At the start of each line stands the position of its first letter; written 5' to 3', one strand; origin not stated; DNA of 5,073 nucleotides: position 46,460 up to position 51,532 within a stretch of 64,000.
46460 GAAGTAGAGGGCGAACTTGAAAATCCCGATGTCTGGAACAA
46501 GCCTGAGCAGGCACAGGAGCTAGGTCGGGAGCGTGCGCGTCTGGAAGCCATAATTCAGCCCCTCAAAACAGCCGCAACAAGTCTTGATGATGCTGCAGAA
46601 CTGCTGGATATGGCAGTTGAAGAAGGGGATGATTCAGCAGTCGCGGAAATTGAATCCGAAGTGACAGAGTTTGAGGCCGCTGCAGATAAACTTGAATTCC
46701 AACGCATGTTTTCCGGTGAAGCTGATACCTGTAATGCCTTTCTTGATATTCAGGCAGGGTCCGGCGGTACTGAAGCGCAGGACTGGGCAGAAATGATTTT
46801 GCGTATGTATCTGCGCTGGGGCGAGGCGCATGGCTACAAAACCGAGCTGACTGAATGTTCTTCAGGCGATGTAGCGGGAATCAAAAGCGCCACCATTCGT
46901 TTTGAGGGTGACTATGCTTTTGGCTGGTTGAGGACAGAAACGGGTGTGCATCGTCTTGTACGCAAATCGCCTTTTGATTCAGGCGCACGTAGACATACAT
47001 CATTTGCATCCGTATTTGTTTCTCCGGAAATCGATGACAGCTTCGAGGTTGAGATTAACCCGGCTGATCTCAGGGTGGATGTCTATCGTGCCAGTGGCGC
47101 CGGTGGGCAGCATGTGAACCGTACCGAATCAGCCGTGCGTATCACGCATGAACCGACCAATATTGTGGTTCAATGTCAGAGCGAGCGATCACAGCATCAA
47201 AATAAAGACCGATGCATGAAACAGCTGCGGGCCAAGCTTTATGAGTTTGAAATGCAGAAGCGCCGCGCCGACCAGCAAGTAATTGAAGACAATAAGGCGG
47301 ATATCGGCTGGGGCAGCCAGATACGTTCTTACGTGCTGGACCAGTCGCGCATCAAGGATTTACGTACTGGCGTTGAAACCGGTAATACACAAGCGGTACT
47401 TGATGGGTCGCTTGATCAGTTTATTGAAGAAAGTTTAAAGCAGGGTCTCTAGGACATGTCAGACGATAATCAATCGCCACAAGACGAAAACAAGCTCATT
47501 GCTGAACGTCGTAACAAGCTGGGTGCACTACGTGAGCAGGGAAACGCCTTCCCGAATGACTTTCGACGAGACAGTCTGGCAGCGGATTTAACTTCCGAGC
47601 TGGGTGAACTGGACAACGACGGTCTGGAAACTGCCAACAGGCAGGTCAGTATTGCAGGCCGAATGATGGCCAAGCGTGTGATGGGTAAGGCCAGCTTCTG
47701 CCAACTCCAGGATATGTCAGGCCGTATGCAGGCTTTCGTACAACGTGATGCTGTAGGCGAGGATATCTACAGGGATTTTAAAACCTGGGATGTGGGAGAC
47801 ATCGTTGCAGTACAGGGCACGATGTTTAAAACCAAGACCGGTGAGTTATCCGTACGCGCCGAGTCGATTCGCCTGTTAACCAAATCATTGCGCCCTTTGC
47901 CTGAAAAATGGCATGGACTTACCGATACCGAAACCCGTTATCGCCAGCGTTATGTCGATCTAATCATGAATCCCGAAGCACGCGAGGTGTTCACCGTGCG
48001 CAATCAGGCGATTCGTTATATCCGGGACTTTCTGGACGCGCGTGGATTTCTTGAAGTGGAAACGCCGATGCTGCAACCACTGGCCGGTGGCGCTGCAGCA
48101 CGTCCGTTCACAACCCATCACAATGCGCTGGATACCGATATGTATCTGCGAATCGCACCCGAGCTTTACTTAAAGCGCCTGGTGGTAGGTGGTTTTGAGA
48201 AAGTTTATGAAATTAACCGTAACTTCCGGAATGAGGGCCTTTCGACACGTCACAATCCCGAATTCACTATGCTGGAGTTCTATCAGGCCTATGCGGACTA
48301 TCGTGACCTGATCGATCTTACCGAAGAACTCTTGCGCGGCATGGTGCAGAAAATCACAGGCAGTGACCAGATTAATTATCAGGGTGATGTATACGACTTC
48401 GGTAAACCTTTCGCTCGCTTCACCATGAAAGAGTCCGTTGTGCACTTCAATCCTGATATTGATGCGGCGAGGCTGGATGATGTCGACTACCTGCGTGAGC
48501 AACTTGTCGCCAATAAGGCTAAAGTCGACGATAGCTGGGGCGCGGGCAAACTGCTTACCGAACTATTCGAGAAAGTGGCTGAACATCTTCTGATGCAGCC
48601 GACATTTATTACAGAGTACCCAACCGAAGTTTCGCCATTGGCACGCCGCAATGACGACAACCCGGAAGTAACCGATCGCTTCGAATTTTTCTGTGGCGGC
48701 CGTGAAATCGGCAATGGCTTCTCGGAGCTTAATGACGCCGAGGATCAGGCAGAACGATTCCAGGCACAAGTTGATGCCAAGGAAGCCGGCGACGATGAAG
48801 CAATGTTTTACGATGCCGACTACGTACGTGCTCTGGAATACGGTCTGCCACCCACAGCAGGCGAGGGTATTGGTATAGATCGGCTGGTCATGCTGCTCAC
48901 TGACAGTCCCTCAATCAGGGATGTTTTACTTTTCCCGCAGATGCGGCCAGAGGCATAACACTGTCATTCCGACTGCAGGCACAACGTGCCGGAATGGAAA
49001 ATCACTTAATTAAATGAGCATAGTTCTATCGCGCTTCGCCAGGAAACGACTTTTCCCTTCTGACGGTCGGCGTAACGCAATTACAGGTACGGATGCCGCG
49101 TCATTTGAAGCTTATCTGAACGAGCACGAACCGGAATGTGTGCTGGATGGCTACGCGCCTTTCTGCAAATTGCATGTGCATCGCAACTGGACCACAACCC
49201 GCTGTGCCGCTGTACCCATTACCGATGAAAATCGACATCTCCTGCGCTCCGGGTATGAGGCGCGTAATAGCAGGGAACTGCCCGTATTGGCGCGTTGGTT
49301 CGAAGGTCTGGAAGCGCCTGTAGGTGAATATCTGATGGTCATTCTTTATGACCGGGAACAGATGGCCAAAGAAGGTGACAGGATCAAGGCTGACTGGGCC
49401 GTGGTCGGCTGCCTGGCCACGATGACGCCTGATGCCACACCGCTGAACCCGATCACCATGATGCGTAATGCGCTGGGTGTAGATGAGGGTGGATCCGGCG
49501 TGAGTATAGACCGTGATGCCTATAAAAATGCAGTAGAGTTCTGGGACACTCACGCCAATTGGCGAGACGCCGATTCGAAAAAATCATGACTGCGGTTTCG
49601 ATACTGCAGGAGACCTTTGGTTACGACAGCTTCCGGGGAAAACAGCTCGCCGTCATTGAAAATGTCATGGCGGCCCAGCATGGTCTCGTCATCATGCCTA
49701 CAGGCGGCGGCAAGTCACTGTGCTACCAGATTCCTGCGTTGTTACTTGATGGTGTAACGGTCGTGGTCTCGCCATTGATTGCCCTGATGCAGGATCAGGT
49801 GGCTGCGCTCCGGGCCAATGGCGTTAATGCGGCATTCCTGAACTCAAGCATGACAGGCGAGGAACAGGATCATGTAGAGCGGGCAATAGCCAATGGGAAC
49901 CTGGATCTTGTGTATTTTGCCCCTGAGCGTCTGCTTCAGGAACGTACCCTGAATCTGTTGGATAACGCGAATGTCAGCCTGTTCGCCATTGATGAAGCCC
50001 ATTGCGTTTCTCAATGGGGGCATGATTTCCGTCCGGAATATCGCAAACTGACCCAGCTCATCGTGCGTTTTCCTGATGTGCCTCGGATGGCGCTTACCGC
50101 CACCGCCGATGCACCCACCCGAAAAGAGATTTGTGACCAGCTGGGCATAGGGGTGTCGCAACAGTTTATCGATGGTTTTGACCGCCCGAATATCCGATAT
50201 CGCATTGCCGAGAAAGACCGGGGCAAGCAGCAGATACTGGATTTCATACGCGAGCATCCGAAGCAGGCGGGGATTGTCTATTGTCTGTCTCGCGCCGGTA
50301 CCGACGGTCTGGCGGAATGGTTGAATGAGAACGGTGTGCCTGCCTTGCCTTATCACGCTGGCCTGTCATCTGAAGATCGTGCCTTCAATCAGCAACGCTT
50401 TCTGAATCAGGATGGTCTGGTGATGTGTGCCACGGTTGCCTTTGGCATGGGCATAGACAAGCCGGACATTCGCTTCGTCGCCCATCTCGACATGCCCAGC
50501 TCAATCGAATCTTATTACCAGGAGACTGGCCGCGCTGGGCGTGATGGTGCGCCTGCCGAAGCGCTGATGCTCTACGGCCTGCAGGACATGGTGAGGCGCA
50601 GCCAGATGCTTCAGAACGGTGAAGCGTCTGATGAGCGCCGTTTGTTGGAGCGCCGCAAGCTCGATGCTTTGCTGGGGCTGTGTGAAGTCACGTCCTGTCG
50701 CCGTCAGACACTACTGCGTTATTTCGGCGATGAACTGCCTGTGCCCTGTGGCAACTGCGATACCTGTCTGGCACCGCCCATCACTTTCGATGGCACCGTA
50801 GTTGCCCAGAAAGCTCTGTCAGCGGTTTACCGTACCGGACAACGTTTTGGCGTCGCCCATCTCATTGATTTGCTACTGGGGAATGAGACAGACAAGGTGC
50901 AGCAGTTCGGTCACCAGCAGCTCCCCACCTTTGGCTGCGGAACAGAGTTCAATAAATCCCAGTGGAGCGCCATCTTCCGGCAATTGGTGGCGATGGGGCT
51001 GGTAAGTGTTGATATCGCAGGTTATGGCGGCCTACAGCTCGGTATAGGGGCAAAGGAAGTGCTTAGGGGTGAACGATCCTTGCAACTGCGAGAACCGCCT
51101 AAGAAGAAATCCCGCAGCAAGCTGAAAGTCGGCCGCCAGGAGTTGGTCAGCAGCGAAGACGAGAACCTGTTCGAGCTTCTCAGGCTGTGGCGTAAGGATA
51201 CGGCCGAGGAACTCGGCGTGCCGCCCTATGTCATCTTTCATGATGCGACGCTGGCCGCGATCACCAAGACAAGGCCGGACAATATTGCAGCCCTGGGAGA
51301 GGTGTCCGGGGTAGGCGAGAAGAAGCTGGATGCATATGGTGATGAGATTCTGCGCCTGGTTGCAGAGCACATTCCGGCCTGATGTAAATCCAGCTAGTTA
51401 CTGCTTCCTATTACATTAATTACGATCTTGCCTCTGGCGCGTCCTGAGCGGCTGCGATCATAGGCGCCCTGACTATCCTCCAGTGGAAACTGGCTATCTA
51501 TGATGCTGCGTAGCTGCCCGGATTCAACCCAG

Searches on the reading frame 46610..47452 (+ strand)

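Call 71: search_protein_families(library=pfam, proteins=[window:46610-47452:+], max_evalue=0.000001)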
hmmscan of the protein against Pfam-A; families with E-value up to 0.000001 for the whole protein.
window:46610-47452:+ (280 aa): 2 families
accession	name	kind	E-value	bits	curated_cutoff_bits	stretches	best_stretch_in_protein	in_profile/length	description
PF03462.23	PCRF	-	2.1e-44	152.1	24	1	6-135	61-194/194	PCRF domain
PF00472.26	RF-1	-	2.8e-42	143.8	35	1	144-252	2-116/116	RF-1 domain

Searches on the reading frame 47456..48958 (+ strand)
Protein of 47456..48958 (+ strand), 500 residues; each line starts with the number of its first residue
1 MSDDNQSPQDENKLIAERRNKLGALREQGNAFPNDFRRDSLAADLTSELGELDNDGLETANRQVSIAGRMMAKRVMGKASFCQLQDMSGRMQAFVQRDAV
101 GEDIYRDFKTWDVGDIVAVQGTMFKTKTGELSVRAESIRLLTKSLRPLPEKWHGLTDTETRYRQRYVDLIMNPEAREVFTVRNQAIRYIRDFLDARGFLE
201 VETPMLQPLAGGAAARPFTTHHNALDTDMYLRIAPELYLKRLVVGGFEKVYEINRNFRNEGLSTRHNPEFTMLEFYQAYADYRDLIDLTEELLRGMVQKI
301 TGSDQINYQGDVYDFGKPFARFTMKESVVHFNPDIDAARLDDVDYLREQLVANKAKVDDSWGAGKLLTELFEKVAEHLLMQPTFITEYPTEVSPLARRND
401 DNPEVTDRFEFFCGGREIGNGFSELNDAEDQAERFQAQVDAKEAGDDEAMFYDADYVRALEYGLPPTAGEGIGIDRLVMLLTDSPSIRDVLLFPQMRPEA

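Call 71: search_protein_families(library=pfam, proteins=[window:47456-48958:+], max_evalue=0.000001)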
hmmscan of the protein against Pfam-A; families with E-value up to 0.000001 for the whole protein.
window:47456-48958:+ (500 aa): 2 families
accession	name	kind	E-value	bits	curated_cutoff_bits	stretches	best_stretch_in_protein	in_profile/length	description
PF00152.25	tRNA-synt_2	-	6.8e-95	318.1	25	1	158-496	2-307/308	tRNA synthetases class II (D, K and N)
PF01336.31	tRNA_anti-codon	-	9e-18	64.4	27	1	64-141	1-75/75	OB-fold nucleic acid binding domain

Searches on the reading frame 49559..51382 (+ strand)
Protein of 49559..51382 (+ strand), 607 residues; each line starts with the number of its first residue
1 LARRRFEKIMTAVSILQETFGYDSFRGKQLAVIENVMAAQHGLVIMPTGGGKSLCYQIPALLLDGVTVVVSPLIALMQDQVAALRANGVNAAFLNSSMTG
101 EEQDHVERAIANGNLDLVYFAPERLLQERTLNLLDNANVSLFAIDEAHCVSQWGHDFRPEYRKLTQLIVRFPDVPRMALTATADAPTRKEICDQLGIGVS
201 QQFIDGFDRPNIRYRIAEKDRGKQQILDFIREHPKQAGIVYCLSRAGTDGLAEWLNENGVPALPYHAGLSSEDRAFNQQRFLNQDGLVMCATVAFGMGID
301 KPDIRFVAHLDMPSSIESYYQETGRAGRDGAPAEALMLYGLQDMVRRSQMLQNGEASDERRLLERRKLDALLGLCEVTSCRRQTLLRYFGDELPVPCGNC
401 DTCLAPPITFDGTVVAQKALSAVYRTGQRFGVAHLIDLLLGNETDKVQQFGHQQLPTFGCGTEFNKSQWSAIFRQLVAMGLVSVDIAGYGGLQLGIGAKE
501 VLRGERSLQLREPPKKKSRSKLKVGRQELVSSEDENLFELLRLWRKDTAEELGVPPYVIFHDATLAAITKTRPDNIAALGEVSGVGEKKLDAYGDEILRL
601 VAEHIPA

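Call 71: search_protein_families(library=pfam, proteins=[window:49559-51382:+], max_evalue=0.000001)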
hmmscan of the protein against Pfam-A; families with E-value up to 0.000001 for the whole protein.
window:49559-51382:+ (607 aa): 6 families
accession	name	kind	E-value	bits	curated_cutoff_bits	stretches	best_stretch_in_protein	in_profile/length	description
PF09382.16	RQC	-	3.5e-38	130.4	23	1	406-518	1-113/114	RQC domain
PF00270.35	DEAD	-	4.6e-25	88.7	26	1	29-186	4-162/167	DEAD/DEAH box helicase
PF00570.28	HRDC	-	1e-21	77.1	23.8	1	535-601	2-68/68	HRDC domain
PF00271.37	Helicase_C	-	9e-20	71.4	23.5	1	225-330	5-110/110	Helicase conserved C-terminal domain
PF16124.10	RecQ_Zn_bind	-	3.5e-18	66.5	25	1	342-404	2-66/66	RecQ zinc-binding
PF04851.21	ResIII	-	8.7e-07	29.4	22.5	0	26-183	5-162/164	Type III restriction enzyme, res subunit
